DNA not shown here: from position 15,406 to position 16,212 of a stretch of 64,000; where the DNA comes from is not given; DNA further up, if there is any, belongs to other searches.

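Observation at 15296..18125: NYN (LabA-like RNase-fold) gene translationally coupled inside the rpsO-pnp operon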

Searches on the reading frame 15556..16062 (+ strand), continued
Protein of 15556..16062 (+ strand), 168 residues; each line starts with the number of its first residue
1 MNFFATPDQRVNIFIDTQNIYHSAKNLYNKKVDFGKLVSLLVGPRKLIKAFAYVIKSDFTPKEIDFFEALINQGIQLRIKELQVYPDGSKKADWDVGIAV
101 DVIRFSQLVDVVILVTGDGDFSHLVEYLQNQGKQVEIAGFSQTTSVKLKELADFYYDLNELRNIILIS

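Call 34: fold_search(model_id=the predicted structure, library=pdb)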
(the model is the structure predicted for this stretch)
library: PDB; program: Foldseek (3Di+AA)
matches with E <= 10: 1790; with E <= 0.001: 7
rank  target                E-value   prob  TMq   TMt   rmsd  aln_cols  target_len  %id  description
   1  2qip                  3.1e-16  1.00  0.87  0.90   2.4       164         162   34  Crystal structure of a protein of unknown function VPA0982 from Vibrio parahaemolyticus RIMD 2210633 (released 2007-07-24)
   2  6fdl_B                1.3e-06  1.00  0.67  0.74   4.1       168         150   14  Crystal structure of the NYN domain of human MARF1 (released 2018-11-07)
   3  5yaa_C                5.5e-06  1.00  0.67  0.74   4.2       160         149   14  Crystal structure of Marf1 NYN domain from Mus musculus (released 2018-10-03)
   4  5yaa_A                7.5e-06  1.00  0.66  0.74   3.6       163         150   15  Crystal structure of Marf1 NYN domain from Mus musculus (released 2018-10-03)
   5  5yaa_D                9.7e-06  1.00  0.67  0.74   4.3       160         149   14  Crystal structure of Marf1 NYN domain from Mus musculus (released 2018-10-03)
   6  4dgt_A                9.6e-05  0.99  0.30  0.17   9.8       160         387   14  Crystal structure of PLP-bound putative aminotransferase from Clostridium difficile 630 crystallized with magnesium fo (released 2012-02-08)
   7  4dq6_A                3.2e-04  0.98  0.27  0.15   9.6       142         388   15  Crystal structure of PLP-bound putative aminotransferase from Clostridium difficile 630 (released 2012-02-29)
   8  4mca_B                1.1e-03  0.96  0.26  0.15   8.7       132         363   12  Crystal Structure of Glycerol Dehydrogenase from Serratia to 1.9A (released 2014-02-12)
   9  2bmw                  1.9e-03  0.69  0.23  0.17   9.4       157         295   15  Ferredoxin: NADP+ Reductase Mutant With Thr 155 Replaced By Gly, Ala 160 Replaced By Thr, Leu 263 Replaced By Pro, Arg 2 (released 2006-06-22)
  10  1v4v_A                2.0e-03  1.00  0.45  0.23   6.7       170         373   12  Crystal Structure Of UDP-N-Acetylglucosamine 2-Epimerase From Thermus Thermophilus HB8 (released 2003-12-02)
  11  7kma_C                2.0e-03  0.99  0.35  0.23   7.2       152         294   10  Crystal structure of eif2Balpha with a ligand. (released 2021-07-21)
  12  1e64                  2.3e-03  0.66  0.23  0.17   9.7       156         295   13  FERREDOXIN:NADP+ REDUCTASE MUTANT WITH LYS 75 REPLACED BY GLN (K75Q) (released 2001-05-25)
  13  2jg1_C                2.8e-03  0.92  0.36  0.22  11.0       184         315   12  STRUCTURE OF Staphylococcus aureus D-TAGATOSE-6-PHOSPHATE KINASE with cofactor and substrate (released 2007-04-24)
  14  3nnk_L                2.8e-03  0.87  0.30  0.15  10.8       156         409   10  Biochemical and Structural Characterization of a Ureidoglycine Aminotransferase in the Klebsiella pneumoniae Uric Acid (released 2010-07-07)
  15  2q5r_C                3.0e-03  0.96  0.41  0.25  11.3       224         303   10  Structure of apo Staphylococcus aureus D-tagatose-6-phosphate kinase (released 2007-06-12)
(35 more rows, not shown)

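Call 38: find_homologous_proteins(query=P0193)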
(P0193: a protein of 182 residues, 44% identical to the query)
Query P0193 (182 aa): 7989 proteins with E <= 0.001 among 8000 candidates; the best 120 are listed.
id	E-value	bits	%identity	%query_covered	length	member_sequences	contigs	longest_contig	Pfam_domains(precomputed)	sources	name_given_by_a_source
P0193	3.7e-112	390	100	100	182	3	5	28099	PF01936.25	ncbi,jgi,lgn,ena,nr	ncbi:NYN domain-containing protein [Candidatus Woesearchaeota archaeon]|nr:NYN domain-containing pro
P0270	5.3e-103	360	91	100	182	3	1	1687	PF01936.25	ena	-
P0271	3.8e-101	354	90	99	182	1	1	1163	PF01936.25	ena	-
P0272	5.4e-101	353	88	100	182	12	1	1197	PF01936.25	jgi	jgi:uncharacterized LabA/DUF88 family protein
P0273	1.3e-99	349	92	93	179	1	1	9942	PF01936.25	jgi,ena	-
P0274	2.6e-99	348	88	100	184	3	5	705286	PF01936.25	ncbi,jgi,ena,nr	ncbi:NYN domain-containing protein [Candidatus Woesearchaeota archaeon]|nr:NYN domain-containing pro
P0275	1.1e-98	346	91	93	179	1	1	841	PF01936.25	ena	-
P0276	5.1e-98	344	91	93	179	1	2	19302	PF01936.25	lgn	-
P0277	7.0e-98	343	87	100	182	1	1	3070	PF01936.25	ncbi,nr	ncbi:NYN domain-containing protein [Candidatus Woesearchaeota archaeon]|nr:NYN domain-containing pro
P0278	6.6e-97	340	90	95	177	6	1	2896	PF01936.25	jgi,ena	-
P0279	1.3e-96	339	85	100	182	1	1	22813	PF01936.25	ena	-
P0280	7.9e-93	327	86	95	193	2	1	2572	PF01936.25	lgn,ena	-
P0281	1.3e-92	326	85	95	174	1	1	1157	PF01936.25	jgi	-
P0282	1.7e-88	313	85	92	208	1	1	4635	PF01936.25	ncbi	ncbi:MAG: NYN domain-containing protein [Candidatus Woesearchaeota archaeon]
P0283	9.1e-86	304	79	97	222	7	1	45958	PF01936.25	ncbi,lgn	-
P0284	9.5e-86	304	81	92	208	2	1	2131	PF01936.25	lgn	-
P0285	1.9e-85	303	81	92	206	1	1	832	PF01936.25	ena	-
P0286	2.9e-78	279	75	95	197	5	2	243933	PF01936.25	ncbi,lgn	-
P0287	3.4e-78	279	78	89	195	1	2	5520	PF01936.25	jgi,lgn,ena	-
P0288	5.3e-77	275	73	91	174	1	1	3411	PF01936.25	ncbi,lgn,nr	ncbi:NYN domain-containing protein [Candidatus Woesearchaeota archaeon]|nr:NYN domain-containing pro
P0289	1.1e-76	274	71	95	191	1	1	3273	PF01936.25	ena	-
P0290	1.2e-76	274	71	93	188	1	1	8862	PF01936.25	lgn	-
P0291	2.3e-76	273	72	91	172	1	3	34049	PF01936.25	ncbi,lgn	-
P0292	3.8e-76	272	75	89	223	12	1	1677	PF01936.25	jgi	jgi:uncharacterized LabA/DUF88 family protein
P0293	1.1e-75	271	72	91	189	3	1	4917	PF01936.25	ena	-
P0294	1.3e-75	271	71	92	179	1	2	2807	PF01936.25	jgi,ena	-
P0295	1.4e-75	271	71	94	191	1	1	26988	PF01936.25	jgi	-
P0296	1.5e-75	271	73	91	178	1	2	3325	PF01936.25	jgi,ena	-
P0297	1.8e-75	270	71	93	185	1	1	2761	PF01936.25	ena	-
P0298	2.1e-75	270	70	96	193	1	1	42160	PF01936.25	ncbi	-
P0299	2.1e-75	270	69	93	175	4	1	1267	PF01936.25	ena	-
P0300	2.2e-75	270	69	93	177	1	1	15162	PF01936.25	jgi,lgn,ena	-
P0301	2.2e-75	270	70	91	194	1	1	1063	PF01936.25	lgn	-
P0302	2.5e-75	270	71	92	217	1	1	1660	PF01936.25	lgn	-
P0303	4.4e-75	269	70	93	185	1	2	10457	PF01936.25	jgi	-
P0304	5.5e-75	269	68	96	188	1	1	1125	PF01936.25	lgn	-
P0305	5.7e-75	269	72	90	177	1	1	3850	PF01936.25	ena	-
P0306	7.2e-75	268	72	91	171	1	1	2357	PF01936.25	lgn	-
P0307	1.1e-74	268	74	89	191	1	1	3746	PF01936.25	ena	-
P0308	1.7e-74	267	73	89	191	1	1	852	PF01936.25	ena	-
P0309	2.7e-74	266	69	92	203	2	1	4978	PF01936.25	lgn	-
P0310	3.2e-74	266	68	96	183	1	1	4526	PF01936.25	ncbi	-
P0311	3.5e-74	266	70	92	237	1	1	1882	PF01936.25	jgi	-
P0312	5.7e-74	265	69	94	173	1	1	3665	PF01936.25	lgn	-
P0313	5.8e-74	265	69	94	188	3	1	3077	PF01936.25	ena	-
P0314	6.4e-74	265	69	91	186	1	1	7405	PF01936.25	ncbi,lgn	-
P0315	6.7e-74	265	73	89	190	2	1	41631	PF01936.25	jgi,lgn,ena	-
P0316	7.9e-74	265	74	90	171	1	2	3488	PF01936.25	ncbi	-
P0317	8.1e-74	265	70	90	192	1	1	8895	PF01936.25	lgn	-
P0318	9.0e-74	265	73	89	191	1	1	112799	PF01936.25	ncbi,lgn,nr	ncbi:NYN domain-containing protein [Candidatus Woesearchaeota archaeon]|nr:NYN domain-containing pro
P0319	9.5e-74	265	69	95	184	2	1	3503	PF01936.25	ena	-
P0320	1.0e-73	265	68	94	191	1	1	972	PF01936.25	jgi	jgi:uncharacterized LabA/DUF88 family protein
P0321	1.0e-73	265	70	89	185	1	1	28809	PF01936.25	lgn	-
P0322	1.2e-73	264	68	91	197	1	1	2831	PF01936.25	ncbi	-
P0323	1.2e-73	264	67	98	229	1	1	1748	PF01936.25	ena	-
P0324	1.2e-73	264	73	89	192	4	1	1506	PF01936.25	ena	-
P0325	2.0e-73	264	70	93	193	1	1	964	PF01936.25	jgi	-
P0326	2.6e-73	263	73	88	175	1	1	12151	PF01936.25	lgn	-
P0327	2.8e-73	263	73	90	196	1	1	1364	PF01936.25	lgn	-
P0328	3.3e-73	263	67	96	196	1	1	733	PF01936.25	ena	-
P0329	3.4e-73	263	70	93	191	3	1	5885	PF01936.25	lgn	-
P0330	3.9e-73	263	73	89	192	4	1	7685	PF01936.25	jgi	jgi:uncharacterized LabA/DUF88 family protein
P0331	3.9e-73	263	68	94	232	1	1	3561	PF01936.25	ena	-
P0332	4.2e-73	263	71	91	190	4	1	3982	PF01936.25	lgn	-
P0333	4.3e-73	263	67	98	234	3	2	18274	PF01936.25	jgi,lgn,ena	jgi:uncharacterized LabA/DUF88 family protein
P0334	4.9e-73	262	67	96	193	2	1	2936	PF01936.25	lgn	-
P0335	4.9e-73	262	70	91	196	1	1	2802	PF01936.25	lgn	-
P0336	5.5e-73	262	73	89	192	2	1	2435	PF01936.25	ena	-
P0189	6.4e-73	262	68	93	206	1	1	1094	PF01936.25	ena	-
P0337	1.0e-72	261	68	95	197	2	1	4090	PF01936.25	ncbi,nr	ncbi:NYN domain-containing protein [archaeon]|nr:NYN domain-containing protein [archaeon]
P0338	1.1e-72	261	72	89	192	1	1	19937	PF01936.25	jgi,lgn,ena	-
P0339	1.3e-72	261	69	94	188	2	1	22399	PF01936.25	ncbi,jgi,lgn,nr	ncbi:NYN domain-containing protein [Candidatus Woesearchaeota archaeon]|nr:MAG: NYN domain-containin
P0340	1.8e-72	261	69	95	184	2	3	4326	PF01936.25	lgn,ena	-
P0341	1.9e-72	260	72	88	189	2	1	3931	PF01936.25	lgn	-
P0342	2.1e-72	260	69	92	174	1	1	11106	PF01936.25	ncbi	-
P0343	2.1e-72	260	67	95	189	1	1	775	PF01936.25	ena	-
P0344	2.3e-72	260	67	91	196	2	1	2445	PF01936.25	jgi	jgi:uncharacterized LabA/DUF88 family protein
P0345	2.4e-72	260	72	90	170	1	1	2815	PF01936.25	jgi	jgi:uncharacterized LabA/DUF88 family protein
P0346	3.0e-72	260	70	93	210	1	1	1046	PF01936.25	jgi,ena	-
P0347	3.2e-72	260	72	89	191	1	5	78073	PF01936.25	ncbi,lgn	-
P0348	4.7e-72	259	68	91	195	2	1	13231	PF01936.25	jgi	jgi:uncharacterized LabA/DUF88 family protein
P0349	5.1e-72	259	71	90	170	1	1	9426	PF01936.25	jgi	jgi:uncharacterized LabA/DUF88 family protein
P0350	5.5e-72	259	71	91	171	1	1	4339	PF01936.25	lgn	-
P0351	6.4e-72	259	71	89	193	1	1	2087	PF01936.25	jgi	jgi:uncharacterized LabA/DUF88 family protein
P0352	6.4e-72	259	69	95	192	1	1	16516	PF01936.25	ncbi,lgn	-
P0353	6.6e-72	259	71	89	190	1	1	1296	PF01936.25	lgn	-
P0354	7.0e-72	259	67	95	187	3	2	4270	PF01936.25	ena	-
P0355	7.4e-72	259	75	88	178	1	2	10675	PF01936.25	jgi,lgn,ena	-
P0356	7.8e-72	258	72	89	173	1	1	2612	PF01936.25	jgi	-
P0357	9.2e-72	258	68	95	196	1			PF01936.25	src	-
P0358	9.3e-72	258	67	92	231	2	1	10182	PF01936.25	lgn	-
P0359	9.8e-72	258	72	89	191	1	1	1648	PF01936.25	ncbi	-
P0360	1.0e-71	258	72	89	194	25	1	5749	PF01936.25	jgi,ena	-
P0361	1.2e-71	258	69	93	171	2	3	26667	PF01936.25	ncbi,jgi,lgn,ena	-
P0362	2.0e-71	257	64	97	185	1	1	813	PF01936.25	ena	-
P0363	2.1e-71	257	70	91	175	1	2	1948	PF01936.25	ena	-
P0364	2.2e-71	257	66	92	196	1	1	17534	PF01936.25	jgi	-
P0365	2.3e-71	257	67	93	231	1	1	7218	PF01936.25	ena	-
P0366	2.4e-71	257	69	92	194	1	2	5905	PF01936.25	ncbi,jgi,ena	-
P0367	3.2e-71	256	67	90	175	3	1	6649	PF01936.25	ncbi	-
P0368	3.2e-71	256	67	91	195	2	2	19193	PF01936.25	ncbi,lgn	-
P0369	3.5e-71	256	70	90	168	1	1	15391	PF01936.25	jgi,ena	-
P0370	3.6e-71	256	67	95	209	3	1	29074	PF01936.25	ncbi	-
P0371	3.7e-71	256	65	96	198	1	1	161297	PF01936.25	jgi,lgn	jgi:uncharacterized LabA/DUF88 family protein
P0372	4.3e-71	256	67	90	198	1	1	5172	PF01936.25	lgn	-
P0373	4.8e-71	256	67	93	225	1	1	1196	PF01936.25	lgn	-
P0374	4.8e-71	256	69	90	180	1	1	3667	PF01936.25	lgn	-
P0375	5.0e-71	256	67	97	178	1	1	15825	PF01936.25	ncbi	-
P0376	5.1e-71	256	67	91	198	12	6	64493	PF01936.25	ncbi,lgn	-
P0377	5.3e-71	256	71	89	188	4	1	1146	PF01936.25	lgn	-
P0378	5.9e-71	256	69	90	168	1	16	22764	PF01936.25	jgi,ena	-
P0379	6.1e-71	256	69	90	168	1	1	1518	PF01936.25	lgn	-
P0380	6.3e-71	255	68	90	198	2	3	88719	PF01936.25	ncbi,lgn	ncbi:MAG: NYN domain-containing protein [Candidatus Woesearchaeota archaeon]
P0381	6.7e-71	255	68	90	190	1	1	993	PF01936.25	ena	-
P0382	6.8e-71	255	68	92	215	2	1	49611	PF01936.25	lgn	-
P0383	7.9e-71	255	67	91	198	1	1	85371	PF01936.25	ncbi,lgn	-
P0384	8.0e-71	255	69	91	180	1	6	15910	PF01936.25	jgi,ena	-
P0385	8.1e-71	255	69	90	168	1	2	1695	PF01936.25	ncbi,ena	-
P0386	8.4e-71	255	68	90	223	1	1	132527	PF01936.25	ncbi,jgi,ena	-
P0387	8.6e-71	255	70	90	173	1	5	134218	PF01936.25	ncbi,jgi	-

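Call 39: find_encoding_contigs(protein=P0274, flank=5000, max_places=3)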
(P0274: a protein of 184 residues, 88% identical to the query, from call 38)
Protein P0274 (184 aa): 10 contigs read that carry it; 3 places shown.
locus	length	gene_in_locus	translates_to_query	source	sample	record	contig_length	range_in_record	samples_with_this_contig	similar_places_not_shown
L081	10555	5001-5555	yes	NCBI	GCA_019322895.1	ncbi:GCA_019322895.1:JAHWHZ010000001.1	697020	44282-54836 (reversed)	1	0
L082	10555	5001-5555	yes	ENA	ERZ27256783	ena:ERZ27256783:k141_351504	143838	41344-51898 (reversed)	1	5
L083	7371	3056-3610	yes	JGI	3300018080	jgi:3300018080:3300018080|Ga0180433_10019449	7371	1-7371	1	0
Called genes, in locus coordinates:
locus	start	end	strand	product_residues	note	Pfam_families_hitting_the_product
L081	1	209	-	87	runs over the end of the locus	-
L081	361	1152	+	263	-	PF07719:TPR_2 (faint)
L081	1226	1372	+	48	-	-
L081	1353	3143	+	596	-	PF00069:Pkinase, PF07714:PK_Tyr_Ser-Thr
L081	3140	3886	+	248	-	-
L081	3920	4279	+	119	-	-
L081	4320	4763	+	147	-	-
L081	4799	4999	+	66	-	-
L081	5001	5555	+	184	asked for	PF01936:NYN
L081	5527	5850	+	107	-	PF00085:Thioredoxin, PF04756:OST3_OST6 (weak), PF14595:Thioredoxin_9 (weak), PF13098:Thioredoxin_2, PF13905:Thioredoxin_8 (faint)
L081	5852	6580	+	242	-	PF02535:Zip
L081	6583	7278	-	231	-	PF00300:His_Phos_1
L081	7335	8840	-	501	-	-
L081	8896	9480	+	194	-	PF03060:NMO (weak), PF00121:TIM, PF00218:IGPS (weak), PF05690:ThiG, PF00977:His_biosynth (weak)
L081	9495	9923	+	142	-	-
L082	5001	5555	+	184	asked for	PF01936:NYN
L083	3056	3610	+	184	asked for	PF01936:NYN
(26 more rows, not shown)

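Call 40: find_encoding_contigs(protein=P0387, flank=5000, max_places=3)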
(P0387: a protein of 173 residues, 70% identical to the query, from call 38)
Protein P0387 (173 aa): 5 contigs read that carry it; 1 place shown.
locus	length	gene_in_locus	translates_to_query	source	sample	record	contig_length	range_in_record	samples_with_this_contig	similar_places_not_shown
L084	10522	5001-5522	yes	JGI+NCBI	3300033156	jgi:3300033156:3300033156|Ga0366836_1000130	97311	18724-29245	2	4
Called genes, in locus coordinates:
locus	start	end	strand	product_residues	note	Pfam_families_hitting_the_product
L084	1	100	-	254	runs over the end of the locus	PF00106:adh_short, PF08659:KR, PF13561:adh_short_C2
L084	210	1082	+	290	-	PF00480:ROK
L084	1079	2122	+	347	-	-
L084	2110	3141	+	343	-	PF00288:GHMP_kinases_N, PF08544:GHMP_kinases_C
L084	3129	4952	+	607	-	PF05693:Glycogen_syn, PF08323:Glyco_transf_5 (weak), PF13692:Glyco_trans_1_4 (faint), PF00534:Glycos_transf_1 (weak)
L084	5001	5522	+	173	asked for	PF01936:NYN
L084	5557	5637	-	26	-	-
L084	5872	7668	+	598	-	PF01850:PIN, PF00437:T2SSE (weak), PF20720:nSTAND3 (faint)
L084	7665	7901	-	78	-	-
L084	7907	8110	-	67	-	-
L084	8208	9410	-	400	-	PF01136:Peptidase_U32, PF03144:GTP_EFTU_D2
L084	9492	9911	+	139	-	-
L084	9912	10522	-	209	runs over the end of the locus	PF01866:Diphthamide_syn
